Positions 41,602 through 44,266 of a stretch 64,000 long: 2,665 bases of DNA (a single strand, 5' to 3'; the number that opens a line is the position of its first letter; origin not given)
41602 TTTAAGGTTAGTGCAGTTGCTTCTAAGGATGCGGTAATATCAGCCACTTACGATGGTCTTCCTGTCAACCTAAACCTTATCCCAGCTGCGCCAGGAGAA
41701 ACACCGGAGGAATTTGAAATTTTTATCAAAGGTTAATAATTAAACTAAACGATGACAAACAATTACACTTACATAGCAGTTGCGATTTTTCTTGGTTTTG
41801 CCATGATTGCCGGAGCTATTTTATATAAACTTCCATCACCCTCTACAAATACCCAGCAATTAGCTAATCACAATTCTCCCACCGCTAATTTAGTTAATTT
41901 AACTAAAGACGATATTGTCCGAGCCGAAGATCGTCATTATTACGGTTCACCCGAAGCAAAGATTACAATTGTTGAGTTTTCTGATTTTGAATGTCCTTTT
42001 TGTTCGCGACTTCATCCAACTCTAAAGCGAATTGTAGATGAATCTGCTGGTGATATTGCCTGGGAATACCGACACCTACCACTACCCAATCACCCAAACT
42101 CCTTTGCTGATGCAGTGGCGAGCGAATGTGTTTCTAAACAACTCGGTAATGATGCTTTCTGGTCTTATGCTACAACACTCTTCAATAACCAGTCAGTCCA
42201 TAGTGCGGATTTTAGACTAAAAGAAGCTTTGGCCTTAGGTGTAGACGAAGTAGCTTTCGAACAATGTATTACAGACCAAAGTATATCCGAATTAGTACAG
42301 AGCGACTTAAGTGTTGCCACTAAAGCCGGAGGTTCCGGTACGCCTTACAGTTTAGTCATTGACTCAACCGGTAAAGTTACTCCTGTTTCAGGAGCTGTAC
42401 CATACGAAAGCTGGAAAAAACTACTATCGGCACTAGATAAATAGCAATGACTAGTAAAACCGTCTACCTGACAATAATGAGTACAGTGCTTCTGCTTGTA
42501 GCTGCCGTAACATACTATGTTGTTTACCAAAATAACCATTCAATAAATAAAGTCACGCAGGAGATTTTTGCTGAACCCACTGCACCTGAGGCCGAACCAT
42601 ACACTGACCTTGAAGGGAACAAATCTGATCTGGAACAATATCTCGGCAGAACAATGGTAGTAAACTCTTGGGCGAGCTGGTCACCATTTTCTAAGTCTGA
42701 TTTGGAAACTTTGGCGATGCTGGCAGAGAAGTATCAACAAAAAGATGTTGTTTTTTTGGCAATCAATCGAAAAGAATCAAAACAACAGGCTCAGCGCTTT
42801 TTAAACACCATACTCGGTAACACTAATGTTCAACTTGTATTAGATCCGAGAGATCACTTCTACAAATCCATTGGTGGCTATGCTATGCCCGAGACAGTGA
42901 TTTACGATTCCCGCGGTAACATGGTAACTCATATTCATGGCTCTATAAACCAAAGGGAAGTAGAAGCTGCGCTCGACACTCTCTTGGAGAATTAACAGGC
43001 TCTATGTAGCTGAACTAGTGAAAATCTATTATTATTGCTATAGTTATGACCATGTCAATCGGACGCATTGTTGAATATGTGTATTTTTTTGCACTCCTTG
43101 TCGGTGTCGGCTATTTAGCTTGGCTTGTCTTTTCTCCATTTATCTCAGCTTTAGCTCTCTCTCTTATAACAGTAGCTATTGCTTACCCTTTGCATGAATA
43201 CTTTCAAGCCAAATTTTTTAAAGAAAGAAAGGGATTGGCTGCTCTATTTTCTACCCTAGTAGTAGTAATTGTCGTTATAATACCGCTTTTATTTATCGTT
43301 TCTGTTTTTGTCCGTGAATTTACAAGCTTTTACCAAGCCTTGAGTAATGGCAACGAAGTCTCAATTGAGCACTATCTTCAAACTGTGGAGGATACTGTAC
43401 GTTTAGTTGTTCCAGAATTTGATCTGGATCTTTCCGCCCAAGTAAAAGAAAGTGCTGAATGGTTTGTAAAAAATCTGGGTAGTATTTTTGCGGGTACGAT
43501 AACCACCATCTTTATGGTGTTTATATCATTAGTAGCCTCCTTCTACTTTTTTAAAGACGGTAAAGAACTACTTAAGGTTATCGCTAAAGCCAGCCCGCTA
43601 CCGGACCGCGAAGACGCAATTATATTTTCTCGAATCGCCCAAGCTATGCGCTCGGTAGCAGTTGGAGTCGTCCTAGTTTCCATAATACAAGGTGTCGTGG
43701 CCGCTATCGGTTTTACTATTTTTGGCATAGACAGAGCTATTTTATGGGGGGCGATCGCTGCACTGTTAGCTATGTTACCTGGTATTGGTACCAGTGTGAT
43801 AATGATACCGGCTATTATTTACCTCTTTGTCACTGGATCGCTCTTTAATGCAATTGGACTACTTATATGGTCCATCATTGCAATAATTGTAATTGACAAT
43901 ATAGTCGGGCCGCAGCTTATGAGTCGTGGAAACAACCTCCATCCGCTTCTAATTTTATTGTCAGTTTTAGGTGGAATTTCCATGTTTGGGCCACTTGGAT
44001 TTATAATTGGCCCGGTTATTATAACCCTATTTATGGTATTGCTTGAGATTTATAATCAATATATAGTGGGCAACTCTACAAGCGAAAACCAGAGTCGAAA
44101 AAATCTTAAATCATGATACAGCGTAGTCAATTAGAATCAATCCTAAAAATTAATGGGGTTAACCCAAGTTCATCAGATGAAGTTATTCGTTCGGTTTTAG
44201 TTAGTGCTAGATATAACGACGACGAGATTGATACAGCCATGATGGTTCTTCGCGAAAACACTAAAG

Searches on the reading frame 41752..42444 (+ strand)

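Call 16: search_protein_families(library=pfam, proteins=[window:41752-42444:+])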
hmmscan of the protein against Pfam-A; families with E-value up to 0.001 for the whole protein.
window:41752-42444:+ (230 aa): 3 families
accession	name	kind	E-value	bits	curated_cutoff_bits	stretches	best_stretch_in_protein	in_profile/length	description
PF13462.12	Thioredoxin_4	-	7e-21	75.5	23.2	1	59-225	3-163/165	Thioredoxin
PF01323.26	DSBA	-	6.8e-11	42.7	25.6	1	72-223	1-188/191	DSBA-like thioredoxin domain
PF13098.12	Thioredoxin_2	-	2.5e-05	25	27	1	68-225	4-104/104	Thioredoxin-like domain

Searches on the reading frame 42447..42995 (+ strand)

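Call 16: search_protein_families(library=pfam, proteins=[window:42447-42995:+])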
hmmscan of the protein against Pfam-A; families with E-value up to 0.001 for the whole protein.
window:42447-42995:+ (182 aa): 3 families
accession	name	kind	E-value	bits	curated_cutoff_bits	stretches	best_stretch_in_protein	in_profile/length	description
PF08534.16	Redoxin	-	3.9e-14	53.1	26.6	1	45-170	5-139/148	Redoxin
PF00578.27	AhpC-TSA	-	7.9e-12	45.6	26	1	53-159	11-121/124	AhpC/TSA family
PF13905.12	Thioredoxin_8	-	1e-05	26.2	27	1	67-158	1-93/94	Thioredoxin-like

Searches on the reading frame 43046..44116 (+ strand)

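Call 16: search_protein_families(library=pfam, proteins=[window:43046-44116:+])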
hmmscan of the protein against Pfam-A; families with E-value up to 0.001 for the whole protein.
window:43046-44116:+ (356 aa): 1 family
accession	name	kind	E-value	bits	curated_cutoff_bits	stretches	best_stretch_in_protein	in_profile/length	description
PF01594.21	AI-2E_transport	-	5.2e-52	177.5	34.3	1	15-336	4-326/327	AI-2E family transporter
